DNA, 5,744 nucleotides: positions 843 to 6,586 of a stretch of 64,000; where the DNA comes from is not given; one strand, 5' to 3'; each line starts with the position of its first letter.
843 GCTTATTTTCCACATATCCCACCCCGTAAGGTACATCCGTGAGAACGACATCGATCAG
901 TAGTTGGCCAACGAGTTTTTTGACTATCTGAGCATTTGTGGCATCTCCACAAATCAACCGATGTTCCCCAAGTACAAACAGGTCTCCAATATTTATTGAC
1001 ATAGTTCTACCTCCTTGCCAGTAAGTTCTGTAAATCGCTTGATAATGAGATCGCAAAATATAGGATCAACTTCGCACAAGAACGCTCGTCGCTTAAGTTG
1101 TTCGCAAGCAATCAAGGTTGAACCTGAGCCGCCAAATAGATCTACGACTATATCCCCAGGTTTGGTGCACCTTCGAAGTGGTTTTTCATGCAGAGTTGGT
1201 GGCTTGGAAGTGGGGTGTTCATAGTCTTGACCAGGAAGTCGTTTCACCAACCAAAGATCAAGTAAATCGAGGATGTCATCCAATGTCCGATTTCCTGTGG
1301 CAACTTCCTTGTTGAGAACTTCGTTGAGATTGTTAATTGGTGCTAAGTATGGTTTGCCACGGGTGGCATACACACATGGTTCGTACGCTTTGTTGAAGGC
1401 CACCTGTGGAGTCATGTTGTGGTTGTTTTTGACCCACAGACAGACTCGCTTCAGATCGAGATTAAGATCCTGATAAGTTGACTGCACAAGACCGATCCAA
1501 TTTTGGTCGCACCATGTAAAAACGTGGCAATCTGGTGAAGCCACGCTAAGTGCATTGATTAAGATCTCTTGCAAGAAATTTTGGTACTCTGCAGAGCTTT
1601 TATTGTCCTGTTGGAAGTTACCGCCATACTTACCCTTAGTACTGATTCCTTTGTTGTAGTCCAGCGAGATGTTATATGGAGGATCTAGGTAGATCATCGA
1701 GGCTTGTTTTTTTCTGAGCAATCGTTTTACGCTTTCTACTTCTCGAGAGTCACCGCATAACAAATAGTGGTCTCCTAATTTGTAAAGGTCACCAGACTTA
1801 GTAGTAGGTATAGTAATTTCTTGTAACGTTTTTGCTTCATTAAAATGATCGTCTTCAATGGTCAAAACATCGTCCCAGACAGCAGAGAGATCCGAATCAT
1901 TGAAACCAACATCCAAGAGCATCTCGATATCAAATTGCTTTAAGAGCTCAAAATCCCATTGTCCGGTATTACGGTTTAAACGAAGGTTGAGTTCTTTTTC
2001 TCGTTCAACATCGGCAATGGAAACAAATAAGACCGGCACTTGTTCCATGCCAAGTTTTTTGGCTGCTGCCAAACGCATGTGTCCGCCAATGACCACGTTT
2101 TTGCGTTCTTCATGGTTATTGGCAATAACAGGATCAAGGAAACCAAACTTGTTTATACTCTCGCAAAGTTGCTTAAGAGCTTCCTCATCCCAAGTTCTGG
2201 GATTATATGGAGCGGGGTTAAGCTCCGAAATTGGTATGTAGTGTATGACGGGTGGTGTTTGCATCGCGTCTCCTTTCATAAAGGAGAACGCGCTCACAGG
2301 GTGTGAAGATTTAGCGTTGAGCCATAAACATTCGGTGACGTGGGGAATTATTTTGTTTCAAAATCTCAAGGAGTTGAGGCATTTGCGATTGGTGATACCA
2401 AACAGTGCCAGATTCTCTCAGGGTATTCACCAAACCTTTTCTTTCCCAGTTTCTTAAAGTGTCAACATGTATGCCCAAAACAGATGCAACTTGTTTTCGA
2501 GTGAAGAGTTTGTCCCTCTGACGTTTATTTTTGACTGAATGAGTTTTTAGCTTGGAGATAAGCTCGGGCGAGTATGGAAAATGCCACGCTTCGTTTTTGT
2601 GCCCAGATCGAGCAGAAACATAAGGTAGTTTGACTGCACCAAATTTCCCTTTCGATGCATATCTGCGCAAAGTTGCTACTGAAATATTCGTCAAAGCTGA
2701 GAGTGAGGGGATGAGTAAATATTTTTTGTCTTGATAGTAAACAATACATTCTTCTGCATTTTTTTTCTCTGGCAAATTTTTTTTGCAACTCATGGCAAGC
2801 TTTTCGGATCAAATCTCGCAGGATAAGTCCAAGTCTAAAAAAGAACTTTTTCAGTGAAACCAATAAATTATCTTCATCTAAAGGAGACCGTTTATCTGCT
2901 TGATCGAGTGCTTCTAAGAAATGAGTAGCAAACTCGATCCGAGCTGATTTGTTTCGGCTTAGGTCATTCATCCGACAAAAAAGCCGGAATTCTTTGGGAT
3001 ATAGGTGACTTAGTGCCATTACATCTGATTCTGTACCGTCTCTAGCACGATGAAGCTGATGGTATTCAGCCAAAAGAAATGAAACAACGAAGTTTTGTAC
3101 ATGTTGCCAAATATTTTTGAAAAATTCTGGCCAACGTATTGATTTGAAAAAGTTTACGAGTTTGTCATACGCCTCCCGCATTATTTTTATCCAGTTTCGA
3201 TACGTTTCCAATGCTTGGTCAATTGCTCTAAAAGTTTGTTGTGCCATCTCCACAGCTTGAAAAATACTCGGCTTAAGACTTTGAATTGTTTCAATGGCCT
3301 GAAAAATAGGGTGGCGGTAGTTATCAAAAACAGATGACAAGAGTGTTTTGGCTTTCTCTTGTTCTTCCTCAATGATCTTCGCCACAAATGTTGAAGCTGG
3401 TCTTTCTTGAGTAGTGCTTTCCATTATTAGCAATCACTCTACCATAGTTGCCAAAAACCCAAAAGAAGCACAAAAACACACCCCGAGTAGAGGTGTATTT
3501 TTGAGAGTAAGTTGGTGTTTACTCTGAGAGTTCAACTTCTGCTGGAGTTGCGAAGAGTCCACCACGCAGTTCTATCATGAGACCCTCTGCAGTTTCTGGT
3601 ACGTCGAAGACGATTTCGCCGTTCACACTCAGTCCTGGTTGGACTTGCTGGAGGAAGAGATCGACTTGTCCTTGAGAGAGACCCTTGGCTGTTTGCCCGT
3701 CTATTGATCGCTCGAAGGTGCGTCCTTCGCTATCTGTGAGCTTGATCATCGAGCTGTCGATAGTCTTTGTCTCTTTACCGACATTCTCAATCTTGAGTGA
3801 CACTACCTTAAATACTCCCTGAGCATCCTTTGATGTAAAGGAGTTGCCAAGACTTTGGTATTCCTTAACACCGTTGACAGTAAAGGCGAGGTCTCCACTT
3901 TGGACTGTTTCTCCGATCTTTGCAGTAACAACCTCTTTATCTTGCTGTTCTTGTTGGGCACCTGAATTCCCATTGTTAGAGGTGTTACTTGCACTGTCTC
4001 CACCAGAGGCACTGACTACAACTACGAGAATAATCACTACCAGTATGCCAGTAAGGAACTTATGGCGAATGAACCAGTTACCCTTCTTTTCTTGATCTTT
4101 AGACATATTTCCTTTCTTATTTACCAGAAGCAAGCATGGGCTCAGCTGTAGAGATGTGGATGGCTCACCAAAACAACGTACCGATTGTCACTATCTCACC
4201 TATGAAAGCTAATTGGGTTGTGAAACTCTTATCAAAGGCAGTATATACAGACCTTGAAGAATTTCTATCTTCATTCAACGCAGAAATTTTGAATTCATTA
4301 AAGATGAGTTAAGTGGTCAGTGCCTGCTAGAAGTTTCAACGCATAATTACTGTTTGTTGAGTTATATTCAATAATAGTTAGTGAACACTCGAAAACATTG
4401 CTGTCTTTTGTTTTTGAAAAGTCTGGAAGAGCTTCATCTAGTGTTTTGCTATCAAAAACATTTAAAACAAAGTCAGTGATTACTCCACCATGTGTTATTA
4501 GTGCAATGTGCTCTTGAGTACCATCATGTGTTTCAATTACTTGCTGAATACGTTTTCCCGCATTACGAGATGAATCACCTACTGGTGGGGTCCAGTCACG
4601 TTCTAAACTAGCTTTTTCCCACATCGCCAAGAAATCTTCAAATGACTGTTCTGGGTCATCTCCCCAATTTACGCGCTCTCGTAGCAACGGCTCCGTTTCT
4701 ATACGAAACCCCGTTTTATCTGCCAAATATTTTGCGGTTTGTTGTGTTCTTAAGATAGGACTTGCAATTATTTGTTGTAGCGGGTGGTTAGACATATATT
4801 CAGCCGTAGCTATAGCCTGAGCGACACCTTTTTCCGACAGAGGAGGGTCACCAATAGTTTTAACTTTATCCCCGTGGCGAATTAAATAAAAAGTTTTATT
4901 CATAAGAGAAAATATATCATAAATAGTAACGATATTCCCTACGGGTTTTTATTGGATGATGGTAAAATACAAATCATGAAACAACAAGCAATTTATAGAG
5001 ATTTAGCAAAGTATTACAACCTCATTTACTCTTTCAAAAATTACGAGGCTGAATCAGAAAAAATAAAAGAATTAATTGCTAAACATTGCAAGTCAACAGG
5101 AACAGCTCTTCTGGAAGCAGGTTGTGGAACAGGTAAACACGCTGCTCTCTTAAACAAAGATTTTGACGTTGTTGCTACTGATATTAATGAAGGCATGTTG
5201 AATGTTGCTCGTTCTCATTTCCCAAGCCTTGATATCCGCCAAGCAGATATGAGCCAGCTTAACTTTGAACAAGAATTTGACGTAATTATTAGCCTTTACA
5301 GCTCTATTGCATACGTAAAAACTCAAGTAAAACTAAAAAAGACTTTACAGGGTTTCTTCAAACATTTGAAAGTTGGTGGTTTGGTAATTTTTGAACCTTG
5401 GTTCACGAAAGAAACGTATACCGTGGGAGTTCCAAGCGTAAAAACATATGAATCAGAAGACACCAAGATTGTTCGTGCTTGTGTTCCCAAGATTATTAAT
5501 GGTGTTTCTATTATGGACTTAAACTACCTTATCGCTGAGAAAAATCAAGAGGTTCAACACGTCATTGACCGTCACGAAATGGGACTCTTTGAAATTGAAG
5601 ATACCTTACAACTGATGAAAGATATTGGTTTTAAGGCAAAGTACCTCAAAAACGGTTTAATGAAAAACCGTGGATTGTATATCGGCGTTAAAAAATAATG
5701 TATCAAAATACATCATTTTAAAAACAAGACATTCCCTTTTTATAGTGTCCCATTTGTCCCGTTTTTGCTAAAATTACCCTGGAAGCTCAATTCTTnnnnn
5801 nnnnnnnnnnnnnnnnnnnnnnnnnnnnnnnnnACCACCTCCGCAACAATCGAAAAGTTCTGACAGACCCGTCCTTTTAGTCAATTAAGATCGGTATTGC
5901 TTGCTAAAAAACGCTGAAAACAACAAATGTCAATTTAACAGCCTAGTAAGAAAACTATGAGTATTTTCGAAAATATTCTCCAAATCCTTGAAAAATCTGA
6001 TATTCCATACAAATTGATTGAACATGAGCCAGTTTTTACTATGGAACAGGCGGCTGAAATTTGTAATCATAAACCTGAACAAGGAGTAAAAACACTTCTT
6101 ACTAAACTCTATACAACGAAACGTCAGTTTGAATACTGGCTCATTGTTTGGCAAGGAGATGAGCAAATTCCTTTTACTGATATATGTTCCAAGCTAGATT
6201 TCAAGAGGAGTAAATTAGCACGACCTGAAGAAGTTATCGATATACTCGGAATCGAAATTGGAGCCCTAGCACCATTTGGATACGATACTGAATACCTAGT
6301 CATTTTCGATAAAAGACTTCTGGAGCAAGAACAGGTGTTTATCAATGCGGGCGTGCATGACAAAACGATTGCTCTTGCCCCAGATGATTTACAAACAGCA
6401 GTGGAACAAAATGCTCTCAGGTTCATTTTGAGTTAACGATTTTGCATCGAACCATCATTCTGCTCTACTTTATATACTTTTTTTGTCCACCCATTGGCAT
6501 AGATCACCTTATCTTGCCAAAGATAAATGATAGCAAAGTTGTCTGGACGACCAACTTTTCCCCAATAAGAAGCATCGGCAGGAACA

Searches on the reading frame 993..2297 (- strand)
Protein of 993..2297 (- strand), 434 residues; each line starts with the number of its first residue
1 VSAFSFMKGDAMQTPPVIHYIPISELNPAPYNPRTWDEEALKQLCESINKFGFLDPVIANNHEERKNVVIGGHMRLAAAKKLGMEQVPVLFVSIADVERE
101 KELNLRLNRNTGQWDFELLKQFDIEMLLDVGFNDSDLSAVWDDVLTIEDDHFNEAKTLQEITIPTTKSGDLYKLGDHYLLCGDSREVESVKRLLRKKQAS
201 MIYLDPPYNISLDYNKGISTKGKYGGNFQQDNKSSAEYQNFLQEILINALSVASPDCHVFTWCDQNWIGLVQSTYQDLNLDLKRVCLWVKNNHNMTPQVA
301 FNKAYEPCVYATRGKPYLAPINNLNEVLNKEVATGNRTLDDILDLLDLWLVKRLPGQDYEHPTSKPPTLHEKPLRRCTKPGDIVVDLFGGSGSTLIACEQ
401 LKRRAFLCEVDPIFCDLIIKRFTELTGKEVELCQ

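Call 57: search_protein_families(library=pfam, proteins=[window:993-2297:-], max_evalue=0.0001)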
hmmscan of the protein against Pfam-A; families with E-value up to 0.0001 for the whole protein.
window:993-2297:- (434 aa): 2 families
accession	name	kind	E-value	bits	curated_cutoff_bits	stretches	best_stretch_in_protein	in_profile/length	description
PF01555.25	N6_N4_Mtase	-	7.3e-32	111.5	26.7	1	200-419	2-220/221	DNA methylase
PF02195.25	ParB_N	-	1e-12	48.3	26.3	1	18-98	3-84/95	ParB N-terminal domain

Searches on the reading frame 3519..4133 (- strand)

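Call 75: search_protein_families(library=pfam, proteins=[window:3519-4133:-], max_evalue=0.0001)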
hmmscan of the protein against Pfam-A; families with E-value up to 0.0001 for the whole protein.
window:3519-4133:- (204 aa): 1 family
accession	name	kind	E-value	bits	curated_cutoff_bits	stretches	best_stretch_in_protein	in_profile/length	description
PF11611.13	DUF4352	-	8.4e-26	91.1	25.9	1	72-195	2-118/122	Domain of unknown function (DUF4352)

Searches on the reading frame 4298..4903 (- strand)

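Call 75: search_protein_families(library=pfam, proteins=[window:4298-4903:-], max_evalue=0.0001)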
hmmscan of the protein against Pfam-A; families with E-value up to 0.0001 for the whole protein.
window:4298-4903:- (201 aa): 1 family
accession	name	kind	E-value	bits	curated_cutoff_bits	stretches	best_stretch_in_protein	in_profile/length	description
PF00300.27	His_Phos_1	-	3e-25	89.5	21.7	1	5-151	1-160/194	Histidine phosphatase superfamily (branch 1)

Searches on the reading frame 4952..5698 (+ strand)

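Call 75: search_protein_families(library=pfam, proteins=[window:4952-5698:+], max_evalue=0.0001)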
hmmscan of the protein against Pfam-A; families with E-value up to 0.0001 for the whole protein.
window:4952-5698:+ (248 aa): 7 families
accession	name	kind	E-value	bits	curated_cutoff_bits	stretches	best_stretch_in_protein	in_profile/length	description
PF13649.12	Methyltransf_25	-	2.3e-16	60.7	27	1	54-143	2-97/97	Methyltransferase domain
PF08241.18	Methyltransf_11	-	4.1e-13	50.2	21.2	1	54-147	1-95/95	Methyltransferase domain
PF13847.12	Methyltransf_31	-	1.5e-11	44.6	27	1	49-148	3-110/145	Methyltransferase domain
PF08242.18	Methyltransf_12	-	5e-10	40.4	30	1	54-144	1-97/98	Methyltransferase domain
PF13489.12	Methyltransf_23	-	4.1e-07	30.3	27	1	37-150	12-119/164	Methyltransferase domain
PF01209.24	Ubie_methyltran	-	1.2e-06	28.5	20.1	1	12-146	10-150/233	ubiE/COQ5 methyltransferase family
PF03848.20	TehB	-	9.7e-05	22.3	20.4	0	51-170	32-155/193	Tellurite resistance protein TehB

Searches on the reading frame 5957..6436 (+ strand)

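Call 75: search_protein_families(library=pfam, proteins=[window:5957-6436:+], max_evalue=0.0001)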
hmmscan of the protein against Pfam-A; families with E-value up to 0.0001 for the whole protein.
window:5957-6436:+ (159 aa): 1 family
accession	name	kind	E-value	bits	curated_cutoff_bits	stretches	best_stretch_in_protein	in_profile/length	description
PF04073.20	tRNA_edit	-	1.1e-24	87.4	25.5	1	23-147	1-122/123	Aminoacyl-tRNA editing domain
